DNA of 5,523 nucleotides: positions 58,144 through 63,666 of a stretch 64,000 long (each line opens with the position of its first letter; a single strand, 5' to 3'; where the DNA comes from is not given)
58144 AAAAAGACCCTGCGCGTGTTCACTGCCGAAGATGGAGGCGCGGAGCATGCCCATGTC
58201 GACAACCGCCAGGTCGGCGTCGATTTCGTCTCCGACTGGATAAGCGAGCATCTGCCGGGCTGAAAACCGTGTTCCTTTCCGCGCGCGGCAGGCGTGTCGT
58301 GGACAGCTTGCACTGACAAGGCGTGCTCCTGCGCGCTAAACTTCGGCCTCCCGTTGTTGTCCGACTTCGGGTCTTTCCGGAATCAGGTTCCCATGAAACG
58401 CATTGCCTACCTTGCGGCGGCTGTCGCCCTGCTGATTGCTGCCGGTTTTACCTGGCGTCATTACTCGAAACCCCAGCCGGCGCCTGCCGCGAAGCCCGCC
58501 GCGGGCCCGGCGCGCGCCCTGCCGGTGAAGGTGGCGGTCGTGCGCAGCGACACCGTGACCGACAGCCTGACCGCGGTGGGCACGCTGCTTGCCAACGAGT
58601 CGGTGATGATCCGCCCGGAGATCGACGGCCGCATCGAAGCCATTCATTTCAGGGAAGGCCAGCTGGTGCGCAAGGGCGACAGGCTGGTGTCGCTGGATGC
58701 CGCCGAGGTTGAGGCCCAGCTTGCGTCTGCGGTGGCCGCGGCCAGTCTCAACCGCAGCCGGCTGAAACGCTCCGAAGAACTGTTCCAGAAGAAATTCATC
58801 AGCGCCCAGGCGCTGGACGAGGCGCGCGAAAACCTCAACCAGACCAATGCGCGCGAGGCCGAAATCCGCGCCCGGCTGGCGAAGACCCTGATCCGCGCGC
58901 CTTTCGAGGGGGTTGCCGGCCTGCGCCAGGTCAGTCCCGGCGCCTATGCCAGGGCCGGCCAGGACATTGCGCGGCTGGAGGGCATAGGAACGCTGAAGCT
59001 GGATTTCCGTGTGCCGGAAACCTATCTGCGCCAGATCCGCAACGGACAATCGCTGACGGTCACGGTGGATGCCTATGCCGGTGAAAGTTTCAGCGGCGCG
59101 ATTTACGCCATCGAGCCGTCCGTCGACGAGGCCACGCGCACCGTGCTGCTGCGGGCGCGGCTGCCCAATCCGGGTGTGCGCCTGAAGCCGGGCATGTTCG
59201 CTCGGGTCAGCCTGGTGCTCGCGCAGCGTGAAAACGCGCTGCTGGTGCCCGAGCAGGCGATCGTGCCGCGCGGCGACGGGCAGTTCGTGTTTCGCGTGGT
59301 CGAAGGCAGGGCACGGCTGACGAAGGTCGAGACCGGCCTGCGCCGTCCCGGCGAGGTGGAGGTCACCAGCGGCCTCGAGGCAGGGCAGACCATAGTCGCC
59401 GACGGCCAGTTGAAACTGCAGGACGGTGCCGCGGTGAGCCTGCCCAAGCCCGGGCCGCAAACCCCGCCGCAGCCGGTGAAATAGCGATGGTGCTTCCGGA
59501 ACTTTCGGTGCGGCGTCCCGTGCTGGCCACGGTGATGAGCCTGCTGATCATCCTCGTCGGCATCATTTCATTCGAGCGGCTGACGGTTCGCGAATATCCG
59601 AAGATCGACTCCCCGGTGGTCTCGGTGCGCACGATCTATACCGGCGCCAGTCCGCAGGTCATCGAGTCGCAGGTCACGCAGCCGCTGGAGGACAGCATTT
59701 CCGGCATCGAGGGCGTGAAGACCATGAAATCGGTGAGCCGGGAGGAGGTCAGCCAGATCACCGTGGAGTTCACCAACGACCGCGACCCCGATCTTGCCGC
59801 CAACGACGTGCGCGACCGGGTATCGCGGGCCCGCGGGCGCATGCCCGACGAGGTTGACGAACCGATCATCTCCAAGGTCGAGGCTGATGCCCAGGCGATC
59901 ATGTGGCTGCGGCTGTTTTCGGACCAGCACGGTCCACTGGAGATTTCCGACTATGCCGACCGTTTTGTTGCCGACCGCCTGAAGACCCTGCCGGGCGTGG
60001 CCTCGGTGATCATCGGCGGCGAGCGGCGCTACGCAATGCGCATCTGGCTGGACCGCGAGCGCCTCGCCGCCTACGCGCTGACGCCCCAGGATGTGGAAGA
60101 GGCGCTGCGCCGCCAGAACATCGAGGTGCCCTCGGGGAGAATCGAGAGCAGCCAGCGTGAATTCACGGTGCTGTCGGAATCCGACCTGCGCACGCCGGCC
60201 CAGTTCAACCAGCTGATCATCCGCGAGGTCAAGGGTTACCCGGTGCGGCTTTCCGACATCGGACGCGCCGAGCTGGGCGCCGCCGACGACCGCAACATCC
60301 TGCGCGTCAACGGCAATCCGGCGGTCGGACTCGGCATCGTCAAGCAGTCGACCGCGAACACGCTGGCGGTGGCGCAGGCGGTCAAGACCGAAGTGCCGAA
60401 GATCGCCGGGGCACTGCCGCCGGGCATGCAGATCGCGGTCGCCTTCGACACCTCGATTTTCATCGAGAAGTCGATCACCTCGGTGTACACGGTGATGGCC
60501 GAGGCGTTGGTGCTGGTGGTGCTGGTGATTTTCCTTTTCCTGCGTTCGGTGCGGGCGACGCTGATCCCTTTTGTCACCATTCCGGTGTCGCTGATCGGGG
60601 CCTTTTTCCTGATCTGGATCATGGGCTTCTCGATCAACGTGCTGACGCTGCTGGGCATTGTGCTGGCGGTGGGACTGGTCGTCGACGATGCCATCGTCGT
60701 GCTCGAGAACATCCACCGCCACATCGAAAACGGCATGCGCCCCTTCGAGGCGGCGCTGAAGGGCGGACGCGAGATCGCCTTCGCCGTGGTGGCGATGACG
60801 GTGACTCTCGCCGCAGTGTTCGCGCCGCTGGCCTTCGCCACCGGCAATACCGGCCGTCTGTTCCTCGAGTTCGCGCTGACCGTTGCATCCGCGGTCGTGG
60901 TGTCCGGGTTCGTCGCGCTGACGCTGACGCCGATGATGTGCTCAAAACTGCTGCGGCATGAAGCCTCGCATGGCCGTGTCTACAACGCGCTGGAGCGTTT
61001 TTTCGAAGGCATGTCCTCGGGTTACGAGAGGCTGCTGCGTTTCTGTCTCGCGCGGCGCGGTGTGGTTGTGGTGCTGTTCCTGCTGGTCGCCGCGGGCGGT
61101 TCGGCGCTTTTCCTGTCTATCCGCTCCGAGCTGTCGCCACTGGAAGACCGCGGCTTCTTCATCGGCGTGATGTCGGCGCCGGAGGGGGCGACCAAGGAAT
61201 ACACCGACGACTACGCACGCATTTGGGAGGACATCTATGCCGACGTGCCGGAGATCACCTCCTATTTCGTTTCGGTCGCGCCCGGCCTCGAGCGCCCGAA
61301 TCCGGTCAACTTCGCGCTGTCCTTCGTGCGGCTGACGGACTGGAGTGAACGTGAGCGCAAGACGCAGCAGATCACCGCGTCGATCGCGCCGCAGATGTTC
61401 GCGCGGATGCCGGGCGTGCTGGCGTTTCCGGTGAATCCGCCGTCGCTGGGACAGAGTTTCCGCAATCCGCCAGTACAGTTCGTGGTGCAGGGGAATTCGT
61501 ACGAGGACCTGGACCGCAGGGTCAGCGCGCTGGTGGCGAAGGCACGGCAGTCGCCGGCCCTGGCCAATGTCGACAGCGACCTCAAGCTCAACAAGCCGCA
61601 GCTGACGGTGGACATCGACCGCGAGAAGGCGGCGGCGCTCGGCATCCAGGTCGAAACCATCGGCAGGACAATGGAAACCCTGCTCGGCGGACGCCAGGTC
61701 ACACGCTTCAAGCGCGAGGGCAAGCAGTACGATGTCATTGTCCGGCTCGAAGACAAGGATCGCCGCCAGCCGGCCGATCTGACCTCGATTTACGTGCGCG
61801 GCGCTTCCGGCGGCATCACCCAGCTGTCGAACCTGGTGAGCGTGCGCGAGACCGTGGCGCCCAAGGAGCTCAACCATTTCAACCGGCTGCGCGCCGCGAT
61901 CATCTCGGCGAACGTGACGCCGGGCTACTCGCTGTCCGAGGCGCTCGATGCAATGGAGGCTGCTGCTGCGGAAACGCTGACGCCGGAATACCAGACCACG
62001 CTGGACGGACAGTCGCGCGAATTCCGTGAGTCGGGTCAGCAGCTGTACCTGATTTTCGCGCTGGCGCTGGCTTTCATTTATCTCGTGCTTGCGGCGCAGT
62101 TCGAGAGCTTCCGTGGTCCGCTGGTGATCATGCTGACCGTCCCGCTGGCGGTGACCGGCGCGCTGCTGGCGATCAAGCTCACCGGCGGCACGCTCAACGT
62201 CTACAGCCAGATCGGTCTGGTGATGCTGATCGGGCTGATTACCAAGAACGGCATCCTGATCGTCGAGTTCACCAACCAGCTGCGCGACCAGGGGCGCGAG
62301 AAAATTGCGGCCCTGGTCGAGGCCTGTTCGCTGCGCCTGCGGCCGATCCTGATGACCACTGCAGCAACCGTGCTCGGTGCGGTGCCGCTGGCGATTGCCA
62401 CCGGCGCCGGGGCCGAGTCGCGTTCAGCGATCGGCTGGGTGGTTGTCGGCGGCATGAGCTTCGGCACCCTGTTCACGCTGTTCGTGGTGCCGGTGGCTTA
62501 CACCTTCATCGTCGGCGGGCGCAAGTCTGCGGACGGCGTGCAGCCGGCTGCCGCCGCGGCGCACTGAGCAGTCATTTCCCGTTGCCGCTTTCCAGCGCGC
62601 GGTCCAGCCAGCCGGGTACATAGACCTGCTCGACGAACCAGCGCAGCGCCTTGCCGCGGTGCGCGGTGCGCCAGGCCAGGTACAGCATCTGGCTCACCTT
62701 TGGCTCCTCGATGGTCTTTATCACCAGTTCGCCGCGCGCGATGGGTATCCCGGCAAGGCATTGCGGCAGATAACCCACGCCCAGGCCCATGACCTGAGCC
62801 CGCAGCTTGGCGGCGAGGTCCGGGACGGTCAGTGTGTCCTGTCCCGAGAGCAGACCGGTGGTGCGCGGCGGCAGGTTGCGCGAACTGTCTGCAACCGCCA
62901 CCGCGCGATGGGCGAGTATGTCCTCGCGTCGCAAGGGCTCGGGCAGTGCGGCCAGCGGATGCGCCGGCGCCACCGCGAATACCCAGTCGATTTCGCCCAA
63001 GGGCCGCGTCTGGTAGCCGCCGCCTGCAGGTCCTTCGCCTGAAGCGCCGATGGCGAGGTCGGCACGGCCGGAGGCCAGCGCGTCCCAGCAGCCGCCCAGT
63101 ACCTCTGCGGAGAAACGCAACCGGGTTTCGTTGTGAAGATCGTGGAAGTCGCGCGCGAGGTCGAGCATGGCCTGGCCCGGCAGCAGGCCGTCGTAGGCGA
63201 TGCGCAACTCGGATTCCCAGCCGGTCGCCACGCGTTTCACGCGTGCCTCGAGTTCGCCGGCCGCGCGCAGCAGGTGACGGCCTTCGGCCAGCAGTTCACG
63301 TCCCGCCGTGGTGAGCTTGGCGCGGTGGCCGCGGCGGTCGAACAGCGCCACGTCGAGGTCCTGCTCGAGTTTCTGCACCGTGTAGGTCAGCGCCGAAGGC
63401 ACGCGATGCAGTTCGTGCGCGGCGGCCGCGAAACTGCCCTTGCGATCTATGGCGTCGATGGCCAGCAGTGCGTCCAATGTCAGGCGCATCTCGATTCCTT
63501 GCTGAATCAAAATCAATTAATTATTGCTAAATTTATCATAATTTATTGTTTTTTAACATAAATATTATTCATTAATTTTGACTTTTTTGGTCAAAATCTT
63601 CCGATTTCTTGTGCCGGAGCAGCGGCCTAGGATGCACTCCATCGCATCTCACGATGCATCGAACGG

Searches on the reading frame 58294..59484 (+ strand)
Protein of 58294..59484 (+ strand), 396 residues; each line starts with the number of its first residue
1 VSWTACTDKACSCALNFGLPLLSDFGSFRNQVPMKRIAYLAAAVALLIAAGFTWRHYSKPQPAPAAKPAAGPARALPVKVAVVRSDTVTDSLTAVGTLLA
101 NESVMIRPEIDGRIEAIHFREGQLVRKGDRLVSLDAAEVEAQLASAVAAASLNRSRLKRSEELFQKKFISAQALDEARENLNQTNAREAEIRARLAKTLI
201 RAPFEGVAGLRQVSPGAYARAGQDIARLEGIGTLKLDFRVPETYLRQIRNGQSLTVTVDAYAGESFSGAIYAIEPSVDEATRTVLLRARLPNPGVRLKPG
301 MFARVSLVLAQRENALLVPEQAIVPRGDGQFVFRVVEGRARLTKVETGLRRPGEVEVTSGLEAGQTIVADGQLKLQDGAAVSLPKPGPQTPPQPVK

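Call 14: search_protein_families(library=pfam, proteins=[window:58294-59484:+], max_evalue=0.001)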
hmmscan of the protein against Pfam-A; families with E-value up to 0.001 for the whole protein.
window:58294-59484:+ (396 aa): 3 families
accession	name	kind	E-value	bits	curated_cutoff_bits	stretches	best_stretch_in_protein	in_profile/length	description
PF16576.10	HlyD_D23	-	9.7e-36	123.5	30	1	88-303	2-214/214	Barrel-sandwich domain of CusB or HlyD membrane-fusion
PF13437.12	HlyD_3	-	1.3e-20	74.6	22.2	1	200-300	2-106/106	HlyD family secretion protein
PF13533.13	Biotin_lipoyl_2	-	7e-05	23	29.8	1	106-135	3-32/32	Biotin-lipoyl like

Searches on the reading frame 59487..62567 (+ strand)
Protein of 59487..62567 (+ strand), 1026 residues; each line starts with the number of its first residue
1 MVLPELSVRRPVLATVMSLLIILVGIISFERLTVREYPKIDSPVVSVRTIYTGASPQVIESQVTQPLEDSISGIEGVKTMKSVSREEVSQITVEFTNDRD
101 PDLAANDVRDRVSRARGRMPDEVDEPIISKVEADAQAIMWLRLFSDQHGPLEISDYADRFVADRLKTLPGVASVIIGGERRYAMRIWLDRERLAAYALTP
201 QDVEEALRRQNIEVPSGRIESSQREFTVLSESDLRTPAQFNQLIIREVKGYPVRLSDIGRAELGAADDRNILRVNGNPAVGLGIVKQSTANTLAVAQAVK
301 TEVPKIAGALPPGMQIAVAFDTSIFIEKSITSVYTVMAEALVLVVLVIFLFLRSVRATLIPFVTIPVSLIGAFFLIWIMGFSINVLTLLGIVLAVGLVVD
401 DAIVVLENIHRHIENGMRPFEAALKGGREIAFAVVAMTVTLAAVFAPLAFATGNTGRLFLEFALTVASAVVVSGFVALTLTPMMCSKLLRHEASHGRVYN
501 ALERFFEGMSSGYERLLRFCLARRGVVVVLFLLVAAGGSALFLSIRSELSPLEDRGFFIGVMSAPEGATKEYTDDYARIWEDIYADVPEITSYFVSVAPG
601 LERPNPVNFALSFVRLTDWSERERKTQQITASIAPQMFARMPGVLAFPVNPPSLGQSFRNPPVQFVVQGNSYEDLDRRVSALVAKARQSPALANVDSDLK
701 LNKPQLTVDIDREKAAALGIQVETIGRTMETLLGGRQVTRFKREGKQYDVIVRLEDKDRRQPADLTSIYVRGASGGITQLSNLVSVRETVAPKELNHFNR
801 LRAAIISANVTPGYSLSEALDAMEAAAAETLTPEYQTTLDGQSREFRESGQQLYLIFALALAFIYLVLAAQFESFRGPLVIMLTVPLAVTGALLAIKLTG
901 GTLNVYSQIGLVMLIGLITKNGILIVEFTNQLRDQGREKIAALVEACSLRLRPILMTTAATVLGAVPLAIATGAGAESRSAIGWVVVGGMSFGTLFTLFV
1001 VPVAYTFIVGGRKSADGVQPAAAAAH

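Call 14: search_protein_families(library=pfam, proteins=[window:59487-62567:+], max_evalue=0.001)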
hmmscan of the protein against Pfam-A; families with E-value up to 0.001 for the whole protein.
window:59487-62567:+ (1026 aa): 2 families
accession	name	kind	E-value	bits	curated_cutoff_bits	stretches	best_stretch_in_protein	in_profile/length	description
PF00873.25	ACR_tran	-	0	1058.4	28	1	5-1008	3-1020/1021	AcrB/AcrD/AcrF family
PF03176.21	MMPL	-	4.1e-11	42.8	20.5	1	293-486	104-300/333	MMPL family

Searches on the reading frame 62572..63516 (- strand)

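Call 72: search_protein_families(library=pfam, proteins=[window:62572-63516:-], max_evalue=0.00001)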
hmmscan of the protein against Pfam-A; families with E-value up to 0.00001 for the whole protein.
window:62572-63516:- (314 aa): 2 families
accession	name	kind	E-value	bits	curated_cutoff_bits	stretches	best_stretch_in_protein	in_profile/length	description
PF03466.25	LysR_substrate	-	2.8e-29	102.4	28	1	99-298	3-204/209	LysR substrate binding domain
PF00126.33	HTH_1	-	1.8e-16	60.2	26.6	1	14-73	1-60/60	Bacterial regulatory helix-turn-helix protein, lysR family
